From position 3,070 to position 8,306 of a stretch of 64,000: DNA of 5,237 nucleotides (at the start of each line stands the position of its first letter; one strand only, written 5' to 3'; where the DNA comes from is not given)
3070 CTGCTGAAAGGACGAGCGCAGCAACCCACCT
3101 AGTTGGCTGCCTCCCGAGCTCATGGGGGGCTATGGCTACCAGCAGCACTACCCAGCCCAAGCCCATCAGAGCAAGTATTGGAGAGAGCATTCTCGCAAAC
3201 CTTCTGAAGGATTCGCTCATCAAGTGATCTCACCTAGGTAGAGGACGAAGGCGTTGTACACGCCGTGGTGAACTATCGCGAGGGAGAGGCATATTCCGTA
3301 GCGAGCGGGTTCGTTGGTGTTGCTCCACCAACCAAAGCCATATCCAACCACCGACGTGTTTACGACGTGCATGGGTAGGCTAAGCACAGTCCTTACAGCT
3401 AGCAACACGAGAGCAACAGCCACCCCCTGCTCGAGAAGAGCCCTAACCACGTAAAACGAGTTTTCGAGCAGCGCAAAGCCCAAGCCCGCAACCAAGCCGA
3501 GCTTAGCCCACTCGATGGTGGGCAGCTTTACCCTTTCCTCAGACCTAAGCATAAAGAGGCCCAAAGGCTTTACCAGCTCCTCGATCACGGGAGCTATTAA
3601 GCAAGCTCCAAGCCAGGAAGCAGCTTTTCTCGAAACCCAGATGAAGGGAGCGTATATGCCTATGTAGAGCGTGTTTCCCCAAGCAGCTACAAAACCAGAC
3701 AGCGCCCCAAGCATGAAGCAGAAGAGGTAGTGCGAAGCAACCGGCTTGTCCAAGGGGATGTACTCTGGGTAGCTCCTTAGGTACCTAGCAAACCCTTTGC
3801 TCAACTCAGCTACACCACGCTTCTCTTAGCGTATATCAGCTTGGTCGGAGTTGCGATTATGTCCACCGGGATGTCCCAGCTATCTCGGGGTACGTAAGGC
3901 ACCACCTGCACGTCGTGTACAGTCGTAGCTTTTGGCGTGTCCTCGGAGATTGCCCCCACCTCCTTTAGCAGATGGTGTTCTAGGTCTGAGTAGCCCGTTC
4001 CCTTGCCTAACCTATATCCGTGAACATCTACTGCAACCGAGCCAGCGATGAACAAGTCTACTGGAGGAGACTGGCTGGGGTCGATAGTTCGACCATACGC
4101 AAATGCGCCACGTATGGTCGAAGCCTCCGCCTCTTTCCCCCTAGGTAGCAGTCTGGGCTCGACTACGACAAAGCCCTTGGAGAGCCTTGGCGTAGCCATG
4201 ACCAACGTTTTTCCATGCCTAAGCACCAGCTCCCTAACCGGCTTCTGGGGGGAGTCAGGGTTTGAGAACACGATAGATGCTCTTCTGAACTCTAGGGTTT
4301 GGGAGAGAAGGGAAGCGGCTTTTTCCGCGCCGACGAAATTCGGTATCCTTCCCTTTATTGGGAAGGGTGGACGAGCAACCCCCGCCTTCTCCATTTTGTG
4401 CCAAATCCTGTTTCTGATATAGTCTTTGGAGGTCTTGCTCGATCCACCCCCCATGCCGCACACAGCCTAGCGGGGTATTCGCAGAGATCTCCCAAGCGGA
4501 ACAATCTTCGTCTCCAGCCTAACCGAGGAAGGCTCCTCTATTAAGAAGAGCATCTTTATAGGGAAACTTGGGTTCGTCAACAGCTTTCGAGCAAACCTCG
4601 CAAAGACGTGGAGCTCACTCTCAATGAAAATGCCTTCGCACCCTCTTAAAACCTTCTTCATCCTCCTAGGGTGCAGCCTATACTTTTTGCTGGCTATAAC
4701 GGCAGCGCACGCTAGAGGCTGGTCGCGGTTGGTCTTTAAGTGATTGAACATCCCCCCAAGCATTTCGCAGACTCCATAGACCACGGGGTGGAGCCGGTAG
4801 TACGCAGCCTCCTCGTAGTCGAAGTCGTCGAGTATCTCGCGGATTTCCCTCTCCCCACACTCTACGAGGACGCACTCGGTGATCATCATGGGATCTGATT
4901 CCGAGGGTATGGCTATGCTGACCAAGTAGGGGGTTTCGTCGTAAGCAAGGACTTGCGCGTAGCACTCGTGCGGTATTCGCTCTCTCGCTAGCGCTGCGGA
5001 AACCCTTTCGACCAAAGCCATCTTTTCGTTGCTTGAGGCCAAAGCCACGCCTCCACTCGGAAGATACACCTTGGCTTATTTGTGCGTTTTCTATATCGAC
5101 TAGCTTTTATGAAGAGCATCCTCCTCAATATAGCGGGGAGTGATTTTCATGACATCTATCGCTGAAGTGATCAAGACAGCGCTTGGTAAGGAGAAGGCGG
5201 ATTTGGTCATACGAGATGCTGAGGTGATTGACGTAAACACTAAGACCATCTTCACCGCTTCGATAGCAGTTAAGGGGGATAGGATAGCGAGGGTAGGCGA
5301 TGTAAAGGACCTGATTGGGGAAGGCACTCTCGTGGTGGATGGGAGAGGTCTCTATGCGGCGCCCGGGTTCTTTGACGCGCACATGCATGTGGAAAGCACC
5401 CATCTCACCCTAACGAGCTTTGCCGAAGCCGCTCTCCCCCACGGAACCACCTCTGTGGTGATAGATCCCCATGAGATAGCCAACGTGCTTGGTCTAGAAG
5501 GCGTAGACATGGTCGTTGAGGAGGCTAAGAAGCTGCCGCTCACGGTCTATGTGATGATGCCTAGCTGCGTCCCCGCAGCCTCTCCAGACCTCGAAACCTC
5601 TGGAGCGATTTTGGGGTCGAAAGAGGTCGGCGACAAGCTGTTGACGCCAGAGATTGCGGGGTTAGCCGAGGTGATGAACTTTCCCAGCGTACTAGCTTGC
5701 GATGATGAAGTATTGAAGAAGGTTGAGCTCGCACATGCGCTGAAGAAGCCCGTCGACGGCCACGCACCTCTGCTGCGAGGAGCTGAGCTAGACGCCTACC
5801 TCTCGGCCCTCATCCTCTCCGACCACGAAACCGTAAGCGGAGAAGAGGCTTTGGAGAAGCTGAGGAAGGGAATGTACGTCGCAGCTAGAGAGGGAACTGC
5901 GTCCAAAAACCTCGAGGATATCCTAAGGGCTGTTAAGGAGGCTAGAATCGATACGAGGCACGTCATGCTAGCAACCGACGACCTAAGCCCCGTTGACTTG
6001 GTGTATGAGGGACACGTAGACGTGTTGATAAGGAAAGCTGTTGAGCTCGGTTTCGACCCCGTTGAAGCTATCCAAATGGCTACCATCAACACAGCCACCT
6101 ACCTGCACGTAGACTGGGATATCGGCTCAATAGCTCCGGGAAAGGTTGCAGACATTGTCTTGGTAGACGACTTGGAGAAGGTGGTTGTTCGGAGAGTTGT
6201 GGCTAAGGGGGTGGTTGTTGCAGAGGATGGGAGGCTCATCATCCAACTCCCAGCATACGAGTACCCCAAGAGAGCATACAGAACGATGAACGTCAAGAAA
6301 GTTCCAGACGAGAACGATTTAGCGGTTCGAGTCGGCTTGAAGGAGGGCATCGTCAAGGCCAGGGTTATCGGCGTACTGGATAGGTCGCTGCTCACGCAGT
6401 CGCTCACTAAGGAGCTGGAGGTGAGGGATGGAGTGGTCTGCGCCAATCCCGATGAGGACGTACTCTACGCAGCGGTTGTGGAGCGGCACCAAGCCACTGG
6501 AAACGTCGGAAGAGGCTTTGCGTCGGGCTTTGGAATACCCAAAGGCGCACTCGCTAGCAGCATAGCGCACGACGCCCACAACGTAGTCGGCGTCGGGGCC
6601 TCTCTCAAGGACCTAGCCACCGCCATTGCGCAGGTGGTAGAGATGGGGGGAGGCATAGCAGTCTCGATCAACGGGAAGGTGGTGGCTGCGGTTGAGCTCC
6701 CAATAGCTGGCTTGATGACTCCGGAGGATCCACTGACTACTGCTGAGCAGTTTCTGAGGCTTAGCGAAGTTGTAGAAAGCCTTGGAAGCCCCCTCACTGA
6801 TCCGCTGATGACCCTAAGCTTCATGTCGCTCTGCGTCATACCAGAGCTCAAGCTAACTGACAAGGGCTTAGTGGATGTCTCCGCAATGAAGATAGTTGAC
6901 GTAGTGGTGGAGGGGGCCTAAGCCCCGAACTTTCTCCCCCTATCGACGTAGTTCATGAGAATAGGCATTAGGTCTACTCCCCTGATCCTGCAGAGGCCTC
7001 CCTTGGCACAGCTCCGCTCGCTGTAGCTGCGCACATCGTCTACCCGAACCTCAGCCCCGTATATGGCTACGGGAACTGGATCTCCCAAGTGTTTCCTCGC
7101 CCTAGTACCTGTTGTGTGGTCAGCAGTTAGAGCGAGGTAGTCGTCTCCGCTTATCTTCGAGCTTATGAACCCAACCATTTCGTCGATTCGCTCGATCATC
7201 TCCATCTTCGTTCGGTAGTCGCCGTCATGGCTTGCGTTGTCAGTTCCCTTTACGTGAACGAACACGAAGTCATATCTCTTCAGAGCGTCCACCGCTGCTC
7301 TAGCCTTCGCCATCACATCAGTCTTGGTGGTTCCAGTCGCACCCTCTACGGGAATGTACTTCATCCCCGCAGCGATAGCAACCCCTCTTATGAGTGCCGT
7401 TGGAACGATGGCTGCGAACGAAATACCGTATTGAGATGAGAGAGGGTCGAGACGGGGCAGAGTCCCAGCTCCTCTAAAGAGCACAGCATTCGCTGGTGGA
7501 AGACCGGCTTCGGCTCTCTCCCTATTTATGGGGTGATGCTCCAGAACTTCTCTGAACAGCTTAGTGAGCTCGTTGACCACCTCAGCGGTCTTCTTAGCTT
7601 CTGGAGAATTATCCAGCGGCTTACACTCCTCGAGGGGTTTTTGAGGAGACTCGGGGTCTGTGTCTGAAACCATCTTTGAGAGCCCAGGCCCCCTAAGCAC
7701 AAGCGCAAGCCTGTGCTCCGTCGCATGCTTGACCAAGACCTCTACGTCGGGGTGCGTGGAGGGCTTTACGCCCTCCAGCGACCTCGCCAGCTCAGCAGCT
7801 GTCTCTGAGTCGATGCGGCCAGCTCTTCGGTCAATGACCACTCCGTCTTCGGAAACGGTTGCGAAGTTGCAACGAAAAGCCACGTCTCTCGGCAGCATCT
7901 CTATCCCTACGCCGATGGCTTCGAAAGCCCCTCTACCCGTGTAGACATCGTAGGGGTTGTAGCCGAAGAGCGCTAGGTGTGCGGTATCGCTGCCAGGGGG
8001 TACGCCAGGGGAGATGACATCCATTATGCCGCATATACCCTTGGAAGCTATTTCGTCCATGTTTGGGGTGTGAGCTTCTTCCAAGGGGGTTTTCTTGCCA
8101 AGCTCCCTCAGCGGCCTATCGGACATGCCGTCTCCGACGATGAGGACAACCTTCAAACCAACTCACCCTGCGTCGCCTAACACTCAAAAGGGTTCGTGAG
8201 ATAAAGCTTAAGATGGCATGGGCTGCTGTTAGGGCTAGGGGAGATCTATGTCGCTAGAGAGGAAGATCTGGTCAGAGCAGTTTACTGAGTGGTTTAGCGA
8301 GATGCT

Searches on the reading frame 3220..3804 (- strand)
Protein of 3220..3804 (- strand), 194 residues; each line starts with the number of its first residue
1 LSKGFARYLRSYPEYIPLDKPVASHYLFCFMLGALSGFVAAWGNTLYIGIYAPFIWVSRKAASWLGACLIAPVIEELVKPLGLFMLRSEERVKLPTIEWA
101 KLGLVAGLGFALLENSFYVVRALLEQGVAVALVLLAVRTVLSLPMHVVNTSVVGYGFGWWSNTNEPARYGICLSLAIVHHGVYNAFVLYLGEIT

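Call 83: search_protein_families(library=pfam, proteins=[window:3220-3804:-], max_evalue=0.000001)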
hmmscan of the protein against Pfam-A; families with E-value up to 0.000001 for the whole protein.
window:3220-3804:- (194 aa): 1 family
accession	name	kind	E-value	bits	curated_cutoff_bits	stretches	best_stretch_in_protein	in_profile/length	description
PF13367.11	PrsW-protease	-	4.9e-24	85.4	23.5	1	24-189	4-176/196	PrsW family intramembrane metalloprotease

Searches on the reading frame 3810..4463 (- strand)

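Call 83: search_protein_families(library=pfam, proteins=[window:3810-4463:-], max_evalue=0.000001)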
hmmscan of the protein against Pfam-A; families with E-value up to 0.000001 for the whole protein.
window:3810-4463:- (217 aa): 1 family
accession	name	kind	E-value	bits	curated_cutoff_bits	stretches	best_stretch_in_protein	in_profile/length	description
PF01812.26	5-FTHF_cyc-lig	-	1.6e-27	97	27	1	16-206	4-186/186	5-formyltetrahydrofolate cyclo-ligase family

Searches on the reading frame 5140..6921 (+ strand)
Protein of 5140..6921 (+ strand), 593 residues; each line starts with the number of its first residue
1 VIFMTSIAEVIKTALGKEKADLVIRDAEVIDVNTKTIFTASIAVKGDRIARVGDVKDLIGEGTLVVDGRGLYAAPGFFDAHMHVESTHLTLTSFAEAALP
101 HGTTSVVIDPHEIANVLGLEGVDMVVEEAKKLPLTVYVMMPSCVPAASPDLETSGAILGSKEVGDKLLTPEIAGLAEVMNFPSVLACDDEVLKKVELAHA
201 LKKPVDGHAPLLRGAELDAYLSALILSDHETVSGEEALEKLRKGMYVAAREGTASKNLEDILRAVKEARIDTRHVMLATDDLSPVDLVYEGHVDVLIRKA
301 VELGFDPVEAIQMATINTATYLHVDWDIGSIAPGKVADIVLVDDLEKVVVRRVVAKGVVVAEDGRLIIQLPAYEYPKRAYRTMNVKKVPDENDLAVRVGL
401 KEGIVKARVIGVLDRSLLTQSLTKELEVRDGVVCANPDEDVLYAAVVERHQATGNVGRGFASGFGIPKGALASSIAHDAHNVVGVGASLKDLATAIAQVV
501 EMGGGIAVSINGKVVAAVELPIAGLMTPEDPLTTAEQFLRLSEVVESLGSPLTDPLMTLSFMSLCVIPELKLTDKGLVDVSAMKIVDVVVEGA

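Call 83: search_protein_families(library=pfam, proteins=[window:5140-6921:+], max_evalue=0.000001)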
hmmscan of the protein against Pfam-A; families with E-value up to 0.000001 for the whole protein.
window:5140-6921:+ (593 aa): 3 families
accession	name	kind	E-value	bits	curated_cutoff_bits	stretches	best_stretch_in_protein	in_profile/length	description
PF13382.11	Adenine_deam_C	-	3.2e-59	199.6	27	1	417-582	2-167/169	Adenine deaminase C-terminal domain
PF01979.26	Amidohydro_1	-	1.5e-35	123.5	25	1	73-360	2-345/345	Amidohydrolase family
PF07969.17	Amidohydro_3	-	5.3e-09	36.5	29.7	0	305-360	407-471/472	Amidohydrolase family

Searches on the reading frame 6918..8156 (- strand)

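Call 83: search_protein_families(library=pfam, proteins=[window:6918-8156:-], max_evalue=0.000001)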
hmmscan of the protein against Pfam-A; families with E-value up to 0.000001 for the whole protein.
window:6918-8156:- (412 aa): 2 families
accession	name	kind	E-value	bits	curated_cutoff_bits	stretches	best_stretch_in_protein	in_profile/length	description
PF10143.14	PhosphMutase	-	3.6e-60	203.2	21.5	1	37-211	1-170/170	2,3-bisphosphoglycerate-independent phosphoglycerate mutase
PF01676.23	Metalloenzyme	-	2e-54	185.2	24.3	1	1-402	1-251/252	Metalloenzyme superfamily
